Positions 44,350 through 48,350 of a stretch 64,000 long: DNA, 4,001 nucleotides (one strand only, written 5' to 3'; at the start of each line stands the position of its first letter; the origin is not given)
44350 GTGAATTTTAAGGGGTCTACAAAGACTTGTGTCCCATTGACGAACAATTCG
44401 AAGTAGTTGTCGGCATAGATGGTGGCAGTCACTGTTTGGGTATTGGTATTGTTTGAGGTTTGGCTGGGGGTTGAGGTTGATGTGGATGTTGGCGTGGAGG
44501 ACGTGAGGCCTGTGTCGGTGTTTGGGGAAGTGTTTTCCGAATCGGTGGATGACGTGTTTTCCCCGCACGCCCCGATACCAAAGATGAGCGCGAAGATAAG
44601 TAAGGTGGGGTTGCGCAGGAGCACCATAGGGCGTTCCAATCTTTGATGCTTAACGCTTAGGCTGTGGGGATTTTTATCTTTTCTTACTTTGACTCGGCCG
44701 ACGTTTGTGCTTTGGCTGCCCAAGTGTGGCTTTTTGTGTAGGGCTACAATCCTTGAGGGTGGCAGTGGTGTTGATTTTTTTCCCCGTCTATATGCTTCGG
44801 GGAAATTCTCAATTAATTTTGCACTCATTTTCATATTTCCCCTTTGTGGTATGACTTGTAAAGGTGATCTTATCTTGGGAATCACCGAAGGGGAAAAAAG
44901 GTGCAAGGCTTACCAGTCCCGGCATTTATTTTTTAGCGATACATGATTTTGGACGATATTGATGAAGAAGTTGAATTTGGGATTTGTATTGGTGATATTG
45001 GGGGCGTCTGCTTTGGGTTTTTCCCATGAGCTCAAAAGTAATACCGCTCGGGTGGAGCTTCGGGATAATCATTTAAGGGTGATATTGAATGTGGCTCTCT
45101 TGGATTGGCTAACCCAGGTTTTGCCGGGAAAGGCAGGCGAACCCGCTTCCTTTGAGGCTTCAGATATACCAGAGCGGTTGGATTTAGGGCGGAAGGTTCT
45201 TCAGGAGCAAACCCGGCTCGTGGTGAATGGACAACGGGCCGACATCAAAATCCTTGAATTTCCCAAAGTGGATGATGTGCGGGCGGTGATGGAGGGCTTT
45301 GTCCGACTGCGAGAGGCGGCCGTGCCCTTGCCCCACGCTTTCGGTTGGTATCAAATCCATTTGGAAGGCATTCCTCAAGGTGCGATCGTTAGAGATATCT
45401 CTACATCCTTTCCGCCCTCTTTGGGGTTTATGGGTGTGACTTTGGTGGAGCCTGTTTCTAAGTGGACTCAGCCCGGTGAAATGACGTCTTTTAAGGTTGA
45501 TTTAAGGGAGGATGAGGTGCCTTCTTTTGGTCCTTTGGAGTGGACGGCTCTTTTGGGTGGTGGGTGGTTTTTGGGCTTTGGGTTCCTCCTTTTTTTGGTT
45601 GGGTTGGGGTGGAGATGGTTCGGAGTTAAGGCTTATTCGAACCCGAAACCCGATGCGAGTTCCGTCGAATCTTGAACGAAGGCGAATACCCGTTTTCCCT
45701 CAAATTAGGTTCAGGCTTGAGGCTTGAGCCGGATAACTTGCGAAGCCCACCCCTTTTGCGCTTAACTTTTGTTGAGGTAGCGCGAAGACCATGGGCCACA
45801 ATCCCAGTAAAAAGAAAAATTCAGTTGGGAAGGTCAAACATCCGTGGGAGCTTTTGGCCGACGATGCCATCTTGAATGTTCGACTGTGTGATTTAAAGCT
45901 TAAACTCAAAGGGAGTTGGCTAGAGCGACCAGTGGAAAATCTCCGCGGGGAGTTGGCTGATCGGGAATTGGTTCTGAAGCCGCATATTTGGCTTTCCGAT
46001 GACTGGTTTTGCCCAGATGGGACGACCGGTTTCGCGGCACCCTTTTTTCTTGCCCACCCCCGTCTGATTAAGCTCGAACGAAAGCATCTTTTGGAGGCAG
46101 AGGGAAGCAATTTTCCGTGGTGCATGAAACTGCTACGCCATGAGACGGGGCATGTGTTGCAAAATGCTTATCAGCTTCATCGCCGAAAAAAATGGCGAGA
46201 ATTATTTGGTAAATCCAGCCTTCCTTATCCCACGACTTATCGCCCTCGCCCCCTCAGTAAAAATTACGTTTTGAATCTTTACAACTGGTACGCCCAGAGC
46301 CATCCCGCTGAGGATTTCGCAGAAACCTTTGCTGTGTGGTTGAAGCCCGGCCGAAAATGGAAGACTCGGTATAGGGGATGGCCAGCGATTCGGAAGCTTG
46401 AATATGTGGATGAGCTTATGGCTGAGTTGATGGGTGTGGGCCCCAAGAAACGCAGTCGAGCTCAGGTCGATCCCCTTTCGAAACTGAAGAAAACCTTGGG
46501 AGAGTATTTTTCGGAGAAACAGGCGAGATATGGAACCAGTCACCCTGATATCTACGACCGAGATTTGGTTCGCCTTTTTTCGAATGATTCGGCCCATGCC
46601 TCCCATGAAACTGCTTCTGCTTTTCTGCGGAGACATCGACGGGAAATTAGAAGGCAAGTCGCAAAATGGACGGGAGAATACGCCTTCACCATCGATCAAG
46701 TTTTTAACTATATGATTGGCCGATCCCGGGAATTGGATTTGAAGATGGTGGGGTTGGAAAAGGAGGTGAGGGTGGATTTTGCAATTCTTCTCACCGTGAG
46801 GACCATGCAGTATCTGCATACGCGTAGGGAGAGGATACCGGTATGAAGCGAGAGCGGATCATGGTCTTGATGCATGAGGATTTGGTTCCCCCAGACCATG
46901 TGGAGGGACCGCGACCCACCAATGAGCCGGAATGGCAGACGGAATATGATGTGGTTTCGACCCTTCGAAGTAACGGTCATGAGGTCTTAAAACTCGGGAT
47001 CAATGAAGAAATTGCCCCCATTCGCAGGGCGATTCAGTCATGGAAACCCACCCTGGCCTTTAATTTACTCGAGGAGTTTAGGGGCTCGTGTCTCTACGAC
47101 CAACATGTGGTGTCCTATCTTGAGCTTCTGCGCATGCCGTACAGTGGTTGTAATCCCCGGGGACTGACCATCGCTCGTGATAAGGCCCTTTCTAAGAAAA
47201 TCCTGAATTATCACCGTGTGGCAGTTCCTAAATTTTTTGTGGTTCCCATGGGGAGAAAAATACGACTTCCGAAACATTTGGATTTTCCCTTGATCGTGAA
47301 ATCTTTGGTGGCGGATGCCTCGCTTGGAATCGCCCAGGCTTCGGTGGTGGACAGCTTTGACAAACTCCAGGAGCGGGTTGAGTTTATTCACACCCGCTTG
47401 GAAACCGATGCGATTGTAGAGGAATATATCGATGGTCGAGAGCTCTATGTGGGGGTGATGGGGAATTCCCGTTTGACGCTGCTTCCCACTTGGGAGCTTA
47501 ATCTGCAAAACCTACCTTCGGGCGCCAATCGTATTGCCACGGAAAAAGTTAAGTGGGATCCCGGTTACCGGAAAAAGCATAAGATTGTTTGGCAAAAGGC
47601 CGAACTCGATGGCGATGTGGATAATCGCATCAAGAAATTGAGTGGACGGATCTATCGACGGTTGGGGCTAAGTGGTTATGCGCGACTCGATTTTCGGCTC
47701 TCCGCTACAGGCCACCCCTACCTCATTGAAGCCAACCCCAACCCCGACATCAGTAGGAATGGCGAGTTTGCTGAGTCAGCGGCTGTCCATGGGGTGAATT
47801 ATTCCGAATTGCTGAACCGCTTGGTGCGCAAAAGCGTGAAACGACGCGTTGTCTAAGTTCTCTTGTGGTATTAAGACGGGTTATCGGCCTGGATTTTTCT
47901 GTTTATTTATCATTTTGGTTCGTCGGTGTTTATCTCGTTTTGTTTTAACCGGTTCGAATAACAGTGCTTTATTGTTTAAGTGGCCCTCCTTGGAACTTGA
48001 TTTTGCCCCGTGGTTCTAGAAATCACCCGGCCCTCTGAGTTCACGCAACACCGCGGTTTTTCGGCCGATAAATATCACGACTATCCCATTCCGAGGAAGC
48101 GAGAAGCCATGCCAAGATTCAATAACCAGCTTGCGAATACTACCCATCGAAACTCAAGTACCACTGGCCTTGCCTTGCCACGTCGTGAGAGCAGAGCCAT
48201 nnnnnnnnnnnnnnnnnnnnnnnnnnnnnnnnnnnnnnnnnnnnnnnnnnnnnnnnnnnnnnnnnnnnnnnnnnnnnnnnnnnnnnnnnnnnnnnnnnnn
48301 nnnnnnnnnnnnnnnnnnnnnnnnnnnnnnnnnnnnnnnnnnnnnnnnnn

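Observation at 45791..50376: Candidate undescribed peptide ligation/processing module: zincin-like HExxH protein, Ddl-type ATP-grasp ligase and a transglutaminase-like multi-TM protein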

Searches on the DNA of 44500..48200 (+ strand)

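Call 51: search_rna_families(source=window, start=44500, end=48200, threshold=evalue, max_evalue=1)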
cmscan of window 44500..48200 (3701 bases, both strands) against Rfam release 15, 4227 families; matches with E-value up to 1: 0.
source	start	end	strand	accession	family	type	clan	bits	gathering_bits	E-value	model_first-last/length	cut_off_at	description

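Call 52: search_rna_families(sources=[L001, L003, L005, L011, L014, L015, L034, L038], threshold=gathering)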
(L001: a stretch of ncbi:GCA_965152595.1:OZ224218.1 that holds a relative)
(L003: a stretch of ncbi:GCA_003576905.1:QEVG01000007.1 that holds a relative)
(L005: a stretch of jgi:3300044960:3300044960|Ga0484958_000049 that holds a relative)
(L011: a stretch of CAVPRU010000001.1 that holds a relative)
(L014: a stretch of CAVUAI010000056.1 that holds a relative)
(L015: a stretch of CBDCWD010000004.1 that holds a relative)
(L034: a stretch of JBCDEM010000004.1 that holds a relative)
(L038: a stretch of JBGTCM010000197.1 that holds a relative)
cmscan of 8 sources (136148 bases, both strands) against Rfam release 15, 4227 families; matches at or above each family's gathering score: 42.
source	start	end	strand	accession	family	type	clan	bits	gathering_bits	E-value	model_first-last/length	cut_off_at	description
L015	2358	2615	+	RF00174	Cobalamin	Cis-reg; riboswitch;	CL00101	76.6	31.5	9e-17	1-189/189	no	Cobalamin riboswitch aptamer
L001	14049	14121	+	RF00005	tRNA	Gene; tRNA;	CL00001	68.8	29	1.4e-12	1-71/71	no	tRNA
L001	5715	5801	+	RF00005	tRNA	Gene; tRNA;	CL00001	64.9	29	1.7e-11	1-71/71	no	tRNA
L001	6144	6234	+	RF00005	tRNA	Gene; tRNA;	CL00001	60.5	29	2.8e-10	1-71/71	no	tRNA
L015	10152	10188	-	RF01322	CRISPR-DR9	Gene; CRISPR;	-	52.2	45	5.1e-09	1-37/37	no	CRISPR RNA direct repeat element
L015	10223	10259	-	RF01322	CRISPR-DR9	Gene; CRISPR;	-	52.2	45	5.1e-09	1-37/37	no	CRISPR RNA direct repeat element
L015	10294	10330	-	RF01322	CRISPR-DR9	Gene; CRISPR;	-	52.2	45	5.1e-09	1-37/37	no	CRISPR RNA direct repeat element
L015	10365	10401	-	RF01322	CRISPR-DR9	Gene; CRISPR;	-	52.2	45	5.1e-09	1-37/37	no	CRISPR RNA direct repeat element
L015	10436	10472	-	RF01322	CRISPR-DR9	Gene; CRISPR;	-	52.2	45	5.1e-09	1-37/37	no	CRISPR RNA direct repeat element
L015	10508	10544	-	RF01322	CRISPR-DR9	Gene; CRISPR;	-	52.2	45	5.1e-09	1-37/37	no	CRISPR RNA direct repeat element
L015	10580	10616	-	RF01322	CRISPR-DR9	Gene; CRISPR;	-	52.2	45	5.1e-09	1-37/37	no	CRISPR RNA direct repeat element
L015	10652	10688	-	RF01322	CRISPR-DR9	Gene; CRISPR;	-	52.2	45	5.1e-09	1-37/37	no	CRISPR RNA direct repeat element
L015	10724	10760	-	RF01322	CRISPR-DR9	Gene; CRISPR;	-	52.2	45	5.1e-09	1-37/37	no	CRISPR RNA direct repeat element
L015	10795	10831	-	RF01322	CRISPR-DR9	Gene; CRISPR;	-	52.2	45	5.1e-09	1-37/37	no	CRISPR RNA direct repeat element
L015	10866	10902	-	RF01322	CRISPR-DR9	Gene; CRISPR;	-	52.2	45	5.1e-09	1-37/37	no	CRISPR RNA direct repeat element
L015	10937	10973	-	RF01322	CRISPR-DR9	Gene; CRISPR;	-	52.2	45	5.1e-09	1-37/37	no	CRISPR RNA direct repeat element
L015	11008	11044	-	RF01322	CRISPR-DR9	Gene; CRISPR;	-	52.2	45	5.1e-09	1-37/37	no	CRISPR RNA direct repeat element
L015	11079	11115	-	RF01322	CRISPR-DR9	Gene; CRISPR;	-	52.2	45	5.1e-09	1-37/37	no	CRISPR RNA direct repeat element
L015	11151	11187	-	RF01322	CRISPR-DR9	Gene; CRISPR;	-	52.2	45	5.1e-09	1-37/37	no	CRISPR RNA direct repeat element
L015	11222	11258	-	RF01322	CRISPR-DR9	Gene; CRISPR;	-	52.2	45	5.1e-09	1-37/37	no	CRISPR RNA direct repeat element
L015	11293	11329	-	RF01322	CRISPR-DR9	Gene; CRISPR;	-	52.2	45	5.1e-09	1-37/37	no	CRISPR RNA direct repeat element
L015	11364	11400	-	RF01322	CRISPR-DR9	Gene; CRISPR;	-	52.2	45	5.1e-09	1-37/37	no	CRISPR RNA direct repeat element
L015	11435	11471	-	RF01322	CRISPR-DR9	Gene; CRISPR;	-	52.2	45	5.1e-09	1-37/37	no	CRISPR RNA direct repeat element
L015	11506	11542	-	RF01322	CRISPR-DR9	Gene; CRISPR;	-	52.2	45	5.1e-09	1-37/37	no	CRISPR RNA direct repeat element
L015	11577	11613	-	RF01322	CRISPR-DR9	Gene; CRISPR;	-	52.2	45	5.1e-09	1-37/37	no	CRISPR RNA direct repeat element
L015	11649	11685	-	RF01322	CRISPR-DR9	Gene; CRISPR;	-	52.2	45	5.1e-09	1-37/37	no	CRISPR RNA direct repeat element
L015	11719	11755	-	RF01322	CRISPR-DR9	Gene; CRISPR;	-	52.2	45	5.1e-09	1-37/37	no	CRISPR RNA direct repeat element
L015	11790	11826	-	RF01322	CRISPR-DR9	Gene; CRISPR;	-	52.2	45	5.1e-09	1-37/37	no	CRISPR RNA direct repeat element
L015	11861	11897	-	RF01322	CRISPR-DR9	Gene; CRISPR;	-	52.2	45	5.1e-09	1-37/37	no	CRISPR RNA direct repeat element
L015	11932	11968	-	RF01322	CRISPR-DR9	Gene; CRISPR;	-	52.2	45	5.1e-09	1-37/37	no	CRISPR RNA direct repeat element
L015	12003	12039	-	RF01322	CRISPR-DR9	Gene; CRISPR;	-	52.2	45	5.1e-09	1-37/37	no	CRISPR RNA direct repeat element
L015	12075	12111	-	RF01322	CRISPR-DR9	Gene; CRISPR;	-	52.2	45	5.1e-09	1-37/37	no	CRISPR RNA direct repeat element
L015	12146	12182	-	RF01322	CRISPR-DR9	Gene; CRISPR;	-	52.2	45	5.1e-09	1-37/37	no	CRISPR RNA direct repeat element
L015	12217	12253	-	RF01322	CRISPR-DR9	Gene; CRISPR;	-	52.2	45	5.1e-09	1-37/37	no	CRISPR RNA direct repeat element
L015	12288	12324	-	RF01322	CRISPR-DR9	Gene; CRISPR;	-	52.2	45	5.1e-09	1-37/37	no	CRISPR RNA direct repeat element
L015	12359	12395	-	RF01322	CRISPR-DR9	Gene; CRISPR;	-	52.2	45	5.1e-09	1-37/37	no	CRISPR RNA direct repeat element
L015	12430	12466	-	RF01322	CRISPR-DR9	Gene; CRISPR;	-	52.2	45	5.1e-09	1-37/37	no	CRISPR RNA direct repeat element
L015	12501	12537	-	RF01322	CRISPR-DR9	Gene; CRISPR;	-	52.2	45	5.1e-09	1-37/37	no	CRISPR RNA direct repeat element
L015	12572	12608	-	RF01322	CRISPR-DR9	Gene; CRISPR;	-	52.2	45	5.1e-09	1-37/37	no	CRISPR RNA direct repeat element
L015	12643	12679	-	RF01322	CRISPR-DR9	Gene; CRISPR;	-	52.2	45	5.1e-09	1-37/37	no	CRISPR RNA direct repeat element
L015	12714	12750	-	RF01322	CRISPR-DR9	Gene; CRISPR;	-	52.2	45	5.1e-09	1-37/37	no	CRISPR RNA direct repeat element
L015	12785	12821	-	RF01322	CRISPR-DR9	Gene; CRISPR;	-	52.2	45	5.1e-09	1-37/37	no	CRISPR RNA direct repeat element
